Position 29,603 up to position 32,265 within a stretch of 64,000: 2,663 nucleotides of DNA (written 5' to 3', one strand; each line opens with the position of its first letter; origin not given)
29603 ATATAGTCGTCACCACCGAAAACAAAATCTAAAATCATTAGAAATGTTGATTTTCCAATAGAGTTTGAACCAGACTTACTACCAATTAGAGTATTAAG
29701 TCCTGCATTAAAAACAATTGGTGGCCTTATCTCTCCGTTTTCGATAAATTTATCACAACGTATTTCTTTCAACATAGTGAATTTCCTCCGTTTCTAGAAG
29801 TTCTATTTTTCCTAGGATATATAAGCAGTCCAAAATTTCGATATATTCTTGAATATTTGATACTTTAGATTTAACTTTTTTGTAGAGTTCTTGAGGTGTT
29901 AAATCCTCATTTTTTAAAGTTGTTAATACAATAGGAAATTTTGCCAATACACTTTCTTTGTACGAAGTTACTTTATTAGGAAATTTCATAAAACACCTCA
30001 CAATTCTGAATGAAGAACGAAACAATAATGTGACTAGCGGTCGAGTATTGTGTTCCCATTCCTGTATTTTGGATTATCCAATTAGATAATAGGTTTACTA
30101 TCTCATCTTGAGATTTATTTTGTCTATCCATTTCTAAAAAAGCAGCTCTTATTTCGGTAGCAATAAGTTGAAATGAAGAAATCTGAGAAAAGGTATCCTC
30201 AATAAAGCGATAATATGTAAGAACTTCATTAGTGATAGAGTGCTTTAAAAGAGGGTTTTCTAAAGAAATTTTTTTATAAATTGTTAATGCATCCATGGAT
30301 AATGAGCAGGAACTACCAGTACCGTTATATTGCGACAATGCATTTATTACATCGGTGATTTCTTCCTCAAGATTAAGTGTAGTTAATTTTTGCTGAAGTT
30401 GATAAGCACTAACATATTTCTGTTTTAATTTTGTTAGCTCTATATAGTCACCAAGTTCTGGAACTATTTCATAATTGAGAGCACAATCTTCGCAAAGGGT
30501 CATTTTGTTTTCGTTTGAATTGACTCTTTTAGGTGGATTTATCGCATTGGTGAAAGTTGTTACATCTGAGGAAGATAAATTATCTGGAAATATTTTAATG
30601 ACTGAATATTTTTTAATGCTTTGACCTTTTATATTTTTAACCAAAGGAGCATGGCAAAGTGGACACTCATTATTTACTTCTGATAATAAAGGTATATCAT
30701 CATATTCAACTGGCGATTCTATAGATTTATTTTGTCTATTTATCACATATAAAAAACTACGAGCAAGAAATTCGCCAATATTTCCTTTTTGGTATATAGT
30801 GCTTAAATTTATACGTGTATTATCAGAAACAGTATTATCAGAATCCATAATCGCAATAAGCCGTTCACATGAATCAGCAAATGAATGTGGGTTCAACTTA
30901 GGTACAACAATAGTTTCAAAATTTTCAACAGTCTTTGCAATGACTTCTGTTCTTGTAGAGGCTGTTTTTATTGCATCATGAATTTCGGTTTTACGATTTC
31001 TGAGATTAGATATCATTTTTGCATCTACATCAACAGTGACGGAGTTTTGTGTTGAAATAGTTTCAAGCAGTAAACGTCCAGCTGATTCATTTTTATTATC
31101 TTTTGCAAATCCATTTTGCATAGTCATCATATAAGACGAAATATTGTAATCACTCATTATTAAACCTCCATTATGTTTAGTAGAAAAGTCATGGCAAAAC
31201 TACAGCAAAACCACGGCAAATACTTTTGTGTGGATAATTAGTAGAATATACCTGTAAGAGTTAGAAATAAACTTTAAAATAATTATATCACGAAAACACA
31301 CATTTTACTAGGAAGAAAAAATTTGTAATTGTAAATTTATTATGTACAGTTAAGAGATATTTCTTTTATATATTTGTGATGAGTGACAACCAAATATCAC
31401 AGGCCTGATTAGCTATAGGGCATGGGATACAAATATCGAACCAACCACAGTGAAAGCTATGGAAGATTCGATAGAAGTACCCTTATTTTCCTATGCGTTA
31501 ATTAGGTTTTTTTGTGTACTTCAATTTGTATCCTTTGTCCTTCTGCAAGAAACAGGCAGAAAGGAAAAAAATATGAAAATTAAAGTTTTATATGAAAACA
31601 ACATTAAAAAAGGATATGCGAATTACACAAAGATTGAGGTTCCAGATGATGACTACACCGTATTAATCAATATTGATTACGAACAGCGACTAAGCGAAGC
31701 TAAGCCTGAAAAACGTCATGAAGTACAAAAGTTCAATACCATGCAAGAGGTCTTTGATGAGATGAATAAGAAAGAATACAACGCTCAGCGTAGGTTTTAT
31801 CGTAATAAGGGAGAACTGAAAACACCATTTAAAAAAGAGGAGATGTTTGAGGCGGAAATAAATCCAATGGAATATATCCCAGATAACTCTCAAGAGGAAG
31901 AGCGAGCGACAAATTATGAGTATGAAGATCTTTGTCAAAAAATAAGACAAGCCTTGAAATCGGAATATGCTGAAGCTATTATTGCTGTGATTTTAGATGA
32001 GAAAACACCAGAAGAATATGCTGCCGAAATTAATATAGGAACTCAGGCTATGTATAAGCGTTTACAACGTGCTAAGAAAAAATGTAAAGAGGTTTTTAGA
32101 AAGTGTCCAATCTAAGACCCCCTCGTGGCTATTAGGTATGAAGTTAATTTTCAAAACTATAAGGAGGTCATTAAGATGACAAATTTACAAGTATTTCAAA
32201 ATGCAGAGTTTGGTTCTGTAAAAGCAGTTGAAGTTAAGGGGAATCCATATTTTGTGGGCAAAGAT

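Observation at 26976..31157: Six translationally coupled genes: ABC-3C/Lamassu-like trio fused operonically to XRE-HTH, Nudix and ASCH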

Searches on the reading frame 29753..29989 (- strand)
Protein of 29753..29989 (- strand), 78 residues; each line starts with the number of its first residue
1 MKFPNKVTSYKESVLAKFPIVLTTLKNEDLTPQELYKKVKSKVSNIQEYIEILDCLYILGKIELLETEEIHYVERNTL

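Call 3: search_protein_families(library=pfam, proteins=[window:29753-29989:-], max_evalue=0.01)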
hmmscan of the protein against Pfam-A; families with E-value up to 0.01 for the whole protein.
window:29753-29989:- (78 aa): 2 families
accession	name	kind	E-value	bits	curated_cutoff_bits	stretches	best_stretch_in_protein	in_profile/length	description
PF20292.4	MC7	-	3.1e-26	91.7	27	1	3-66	1-64/69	ABC-three component (ABC-3C) system Middle Component 7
PF20293.4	MC6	-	2.8e-05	24.5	27.2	1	6-69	4-72/76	ABC-three component (ABC-3C) system Middle Component 6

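Call 4: search_protein_families(library=padloc, proteins=[window:29753-29989:-], max_evalue=0.01)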
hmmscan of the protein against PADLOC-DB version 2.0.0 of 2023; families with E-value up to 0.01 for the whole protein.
window:29753-29989:- (78 aa): 0 families

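Call 8: search_protein_families(library=ncbifam, proteins=[window:29753-29989:-], max_evalue=0.01)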
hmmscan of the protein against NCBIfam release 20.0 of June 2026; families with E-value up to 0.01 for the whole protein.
window:29753-29989:- (78 aa): 0 families

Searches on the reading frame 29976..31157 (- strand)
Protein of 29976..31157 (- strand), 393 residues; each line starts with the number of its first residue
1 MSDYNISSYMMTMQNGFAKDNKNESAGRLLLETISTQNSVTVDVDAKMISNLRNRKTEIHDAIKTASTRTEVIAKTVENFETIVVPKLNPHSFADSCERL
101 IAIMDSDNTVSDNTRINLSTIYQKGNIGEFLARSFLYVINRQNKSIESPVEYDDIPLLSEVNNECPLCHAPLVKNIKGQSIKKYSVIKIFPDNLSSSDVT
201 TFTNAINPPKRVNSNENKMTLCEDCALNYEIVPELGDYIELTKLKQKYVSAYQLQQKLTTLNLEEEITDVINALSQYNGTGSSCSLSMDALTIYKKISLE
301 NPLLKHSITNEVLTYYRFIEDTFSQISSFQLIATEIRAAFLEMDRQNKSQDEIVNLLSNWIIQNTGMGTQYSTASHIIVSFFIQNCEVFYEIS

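Call 3: search_protein_families(library=pfam, proteins=[window:29976-31157:-], max_evalue=0.01)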
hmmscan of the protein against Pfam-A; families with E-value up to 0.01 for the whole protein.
window:29976-31157:- (393 aa): 2 families
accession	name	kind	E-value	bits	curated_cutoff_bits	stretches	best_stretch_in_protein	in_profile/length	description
PF20277.3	CTD11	-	3e-30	106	27.7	1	255-389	2-138/138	C-terminal domain 11 of the ABC-three component (ABC-3C) systems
PF20275.3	CTD10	-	0.0051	17.8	28.1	0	267-389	3-133/134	C-terminal domain 10 of the ABC-three component (ABC-3C) systems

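Call 4: search_protein_families(library=padloc, proteins=[window:29976-31157:-], max_evalue=0.01)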
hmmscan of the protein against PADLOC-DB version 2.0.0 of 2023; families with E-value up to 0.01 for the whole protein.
window:29976-31157:- (393 aa): 1 family
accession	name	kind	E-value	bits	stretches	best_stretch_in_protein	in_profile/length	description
PDLC04772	PDC-M68A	-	0.00027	19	1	166-389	24-250/253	-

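Call 7: search_protein_families(library=pfam, proteins=[window:29976-31157:-], max_evalue=10)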
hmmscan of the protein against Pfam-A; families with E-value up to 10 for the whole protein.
window:29976-31157:- (393 aa): 3 families
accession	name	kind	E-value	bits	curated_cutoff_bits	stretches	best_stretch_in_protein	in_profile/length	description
PF20277.3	CTD11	-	3e-30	106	27.7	1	255-389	2-138/138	C-terminal domain 11 of the ABC-three component (ABC-3C) systems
PF20275.3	CTD10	-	0.0051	17.8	28.1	1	267-389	3-133/134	C-terminal domain 10 of the ABC-three component (ABC-3C) systems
PF23145.1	Zf_2nd_IFT121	-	0.77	9.9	25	1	163-172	35-44/45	IFT121, second zinc finger domain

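Call 8: search_protein_families(library=ncbifam, proteins=[window:29976-31157:-], max_evalue=0.01)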
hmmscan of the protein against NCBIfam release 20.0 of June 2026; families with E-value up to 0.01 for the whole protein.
window:29976-31157:- (393 aa): 0 families

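Call 68: search_solved_structures(query=A7, max_evalue=1)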
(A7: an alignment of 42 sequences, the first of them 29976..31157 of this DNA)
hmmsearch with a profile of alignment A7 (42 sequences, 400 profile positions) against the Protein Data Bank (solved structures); distinct sequences matched with E-value up to 1: 4.
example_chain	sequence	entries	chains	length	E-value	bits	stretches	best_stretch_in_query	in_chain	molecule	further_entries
1l8d_A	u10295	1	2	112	0.4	12.9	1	156-186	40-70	DNA double-strand break repair rad50 ATPase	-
6zff_A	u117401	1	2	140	0.81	11.9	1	156-186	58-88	DNA double-strand break repair Rad50 ATPase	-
2ckl_B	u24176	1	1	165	0.86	11.8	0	159-223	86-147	UBIQUITIN LIGASE PROTEIN RING2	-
9om4_A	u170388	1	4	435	0.97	11.6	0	205-251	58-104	HNH endonuclease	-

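Call 77: search_protein_representatives(protein=window:29976-31157:-)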
Query: 393 residues. Proteins with E-value up to 0.001 (for the whole library): 723; up to 1e-10: 400; up to 1e-30: 97. The best 150 are listed.
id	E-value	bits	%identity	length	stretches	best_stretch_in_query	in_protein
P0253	1.5e-117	409.0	48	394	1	1-392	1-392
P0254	1.0e-89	317.5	41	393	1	1-392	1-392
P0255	2.6e-89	316.2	42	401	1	1-392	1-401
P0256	4.0e-86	305.7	43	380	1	23-393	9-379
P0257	3.0e-85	302.8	40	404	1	1-393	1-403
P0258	1.5e-83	297.3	41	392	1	3-392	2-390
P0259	1.5e-80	287.4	39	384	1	1-393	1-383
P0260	8.9e-80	284.8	41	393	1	1-392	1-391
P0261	1.0e-77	278.0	39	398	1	1-392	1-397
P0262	1.6e-77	277.4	38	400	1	2-389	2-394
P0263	9.7e-77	274.8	46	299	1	94-392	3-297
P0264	2.0e-74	267.2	40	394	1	3-393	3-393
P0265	7.6e-74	265.3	47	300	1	107-392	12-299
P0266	3.8e-73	263.0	37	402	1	2-392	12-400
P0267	6.4e-72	259.0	37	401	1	2-390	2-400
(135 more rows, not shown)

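Call 84: predict_structure(alignment_id=A8)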
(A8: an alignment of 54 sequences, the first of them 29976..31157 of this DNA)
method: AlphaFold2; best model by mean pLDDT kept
length: 393 residues; sequences in the alignment: 54
mean_pLDDT: 90.9   pTM: 0.71
mean pLDDT of the five models: 90.9, 90.2, 88.7, 87.8, 87.1
residues with pLDDT >= 90: 279; 70-90: 98; 50-70: 8; < 50: 8
segments of 3 or more residues with pLDDT < 50: 282-289
pLDDT, mean of each block of 10 residues (from residue 1): 91 96 96 95 96 96 98 98 98 96 95 98 98 98 93 96 97 95 96 93 96 96 93 94 96 89 81 74 42 77 88 85 83 87 90 94 90 93 85 74
secondary structure, 60 per line:
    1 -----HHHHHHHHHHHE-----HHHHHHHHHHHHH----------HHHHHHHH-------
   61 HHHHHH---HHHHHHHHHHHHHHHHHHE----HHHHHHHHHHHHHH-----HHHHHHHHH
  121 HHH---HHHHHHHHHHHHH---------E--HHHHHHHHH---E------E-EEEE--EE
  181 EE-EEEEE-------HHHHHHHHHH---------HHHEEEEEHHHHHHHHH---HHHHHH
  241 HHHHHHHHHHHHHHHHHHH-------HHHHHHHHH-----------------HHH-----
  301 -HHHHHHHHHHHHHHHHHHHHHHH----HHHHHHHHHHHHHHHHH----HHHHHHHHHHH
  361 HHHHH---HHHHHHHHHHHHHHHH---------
elements in order: H6-16 H23-35 H46-53 H61-66 H70-87 H93-106 H112-123 H127-139 H152-160 E173-176 E179-182 E184-188 H196-205 E218-222 H223-231 H235-259 H267-275 H302-324 H329-345 H350-365 H369-384

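Call 87: fold_search(model_id=the predicted structure, library=pdb)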
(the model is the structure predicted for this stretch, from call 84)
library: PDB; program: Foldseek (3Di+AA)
matches with E <= 10: 86; with E <= 0.001: 0
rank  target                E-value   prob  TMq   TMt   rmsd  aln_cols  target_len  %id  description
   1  9dih_A                3.3e-02  1.00  0.21  0.22   6.6       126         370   17  CBASS Pseudomonas syringae Cap5 tetramer with DNA duplex and 3'2'-c-diAMP cyclic dinucleotide ligand (released 2025-06-18)
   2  9dif_A                4.0e-02  1.00  0.19  0.20   6.1       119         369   18  CBASS Pseudomonas syringae Cap5 tetramer with DNA duplex and 3'2'-c-GAMP cyclic dinucleotide ligand (released 2025-06-18)
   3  8fmh_E                5.5e-02  1.00  0.19  0.20   5.2       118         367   18  Structure of CBASS Cap5 from Pseudomonas syringae as an activated tetramer with the cyclic dinucleotide 3'2'-c-dGAMP l (released 2024-02-07)
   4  8fmf_A                5.8e-02  1.00  0.20  0.21   6.0       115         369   18  Structure of CBASS Cap5 from Pseudomonas syringae as an activated tetramer with the cyclic dinucleotide 3'2'-c-diAMP l (released 2024-02-07)
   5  8fmh_C                8.4e-02  1.00  0.19  0.21   5.0       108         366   19  Structure of CBASS Cap5 from Pseudomonas syringae as an activated tetramer with the cyclic dinucleotide 3'2'-c-dGAMP l (released 2024-02-07)
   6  8fmf_C                1.3e-01  1.00  0.20  0.21   6.0       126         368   16  Structure of CBASS Cap5 from Pseudomonas syringae as an activated tetramer with the cyclic dinucleotide 3'2'-c-diAMP l (released 2024-02-07)
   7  7rwm_C                3.6e-01  0.41  0.16  0.18  18.1       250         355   11  Structure of Cap5 from Lactococcus lactis (released 2021-11-10)
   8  8fm1_B                9.6e-01  0.23  0.18  0.19  13.3       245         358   11  Structure of CBASS Cap5 from Pseudomonas syringae in the absence of a ligand (apo form dimer) (released 2024-02-07)
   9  9nlg_B                1.1e+00  0.80  0.17  0.18   5.5       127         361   18  CBASS Pseudomonas syringae Cap5 tetramer with 3'2'-c-GAMP cyclic dinucleotide ligand (His56Ala mutant without Mg2+ ion (released 2025-06-18)
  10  6ghc_B                1.1e+00  0.57  0.17  0.23  10.4       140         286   11  Modification dependent EcoKMcrA restriction endonuclease (released 2018-08-08)
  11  8fm1_A                1.5e+00  0.47  0.17  0.19  11.1       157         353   17  Structure of CBASS Cap5 from Pseudomonas syringae in the absence of a ligand (apo form dimer) (released 2024-02-07)
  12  5och_B                1.5e+00  0.02  0.09  0.07  28.5       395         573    8  The crystal structure of human ABCB8 in an outward-facing state (released 2018-07-25)
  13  5och_E                2.0e+00  0.02  0.08  0.06  29.3       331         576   11  The crystal structure of human ABCB8 in an outward-facing state (released 2018-07-25)
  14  8rf9                  2.2e+00  0.02  0.11  0.04  25.8       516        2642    9  CgsiGP1 sample in nanodisc (released 2024-03-20)
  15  5lv0_B                2.4e+00  0.02  0.11  0.08  23.6       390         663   10  Structure of Human Neurolysin (E475Q) in complex with amyloid-beta 35-40 peptide product (released 2017-12-06)
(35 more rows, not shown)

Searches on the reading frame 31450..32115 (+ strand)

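Call 49: search_protein_families(library=pfam, proteins=[window:31450-32115:+], max_evalue=0.001)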
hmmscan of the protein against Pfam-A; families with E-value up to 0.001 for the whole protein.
window:31450-32115:+ (221 aa): 1 family
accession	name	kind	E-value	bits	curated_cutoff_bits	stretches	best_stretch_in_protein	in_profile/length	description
PF08281.18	Sigma70_r4_2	-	1.8e-05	24.7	25.7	1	167-212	9-54/54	Sigma-70, region 4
